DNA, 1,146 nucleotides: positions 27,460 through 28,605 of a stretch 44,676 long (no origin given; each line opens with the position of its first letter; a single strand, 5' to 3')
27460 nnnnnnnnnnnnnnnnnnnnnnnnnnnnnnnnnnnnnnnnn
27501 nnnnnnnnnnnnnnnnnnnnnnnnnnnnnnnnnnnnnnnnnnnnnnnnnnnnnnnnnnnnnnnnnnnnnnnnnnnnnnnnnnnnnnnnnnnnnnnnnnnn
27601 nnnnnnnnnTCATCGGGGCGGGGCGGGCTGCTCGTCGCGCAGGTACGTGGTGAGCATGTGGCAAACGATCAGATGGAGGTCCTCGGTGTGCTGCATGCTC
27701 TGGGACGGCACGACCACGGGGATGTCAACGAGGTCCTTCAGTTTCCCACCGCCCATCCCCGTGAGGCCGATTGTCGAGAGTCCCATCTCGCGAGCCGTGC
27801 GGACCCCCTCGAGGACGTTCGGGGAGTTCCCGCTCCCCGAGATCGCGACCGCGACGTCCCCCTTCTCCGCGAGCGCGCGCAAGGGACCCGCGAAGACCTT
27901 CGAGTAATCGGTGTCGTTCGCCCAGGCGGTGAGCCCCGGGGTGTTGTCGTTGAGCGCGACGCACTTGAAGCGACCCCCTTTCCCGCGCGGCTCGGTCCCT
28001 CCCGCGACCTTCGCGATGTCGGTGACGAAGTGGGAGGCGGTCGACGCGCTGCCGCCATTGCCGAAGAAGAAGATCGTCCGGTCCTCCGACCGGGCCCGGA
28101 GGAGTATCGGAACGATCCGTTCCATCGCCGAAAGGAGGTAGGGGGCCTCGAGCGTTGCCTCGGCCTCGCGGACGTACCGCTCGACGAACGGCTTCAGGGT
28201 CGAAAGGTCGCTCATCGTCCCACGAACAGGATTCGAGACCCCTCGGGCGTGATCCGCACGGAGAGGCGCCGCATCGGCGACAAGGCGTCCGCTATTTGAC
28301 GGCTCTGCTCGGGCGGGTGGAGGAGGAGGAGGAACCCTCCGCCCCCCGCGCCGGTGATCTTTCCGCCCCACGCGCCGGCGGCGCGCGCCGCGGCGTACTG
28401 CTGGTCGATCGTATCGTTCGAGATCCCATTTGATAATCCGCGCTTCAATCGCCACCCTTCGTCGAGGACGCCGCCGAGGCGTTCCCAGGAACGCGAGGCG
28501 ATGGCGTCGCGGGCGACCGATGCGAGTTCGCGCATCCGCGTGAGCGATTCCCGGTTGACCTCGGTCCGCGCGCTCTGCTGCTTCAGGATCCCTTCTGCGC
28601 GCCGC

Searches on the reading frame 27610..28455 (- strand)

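Call 28: search_protein_families(library=pfam, proteins=[window:27610-28455:-], max_evalue=0.01)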
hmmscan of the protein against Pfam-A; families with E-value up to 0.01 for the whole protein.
window:27610-28455:- (281 aa): 2 families
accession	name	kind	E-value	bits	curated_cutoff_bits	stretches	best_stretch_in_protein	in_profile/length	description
PF13580.11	SIS_2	-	1.1e-14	55.1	27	1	94-233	2-138/138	SIS domain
PF01380.27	SIS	-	1.6e-06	28.4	25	1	194-244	49-99/131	SIS domain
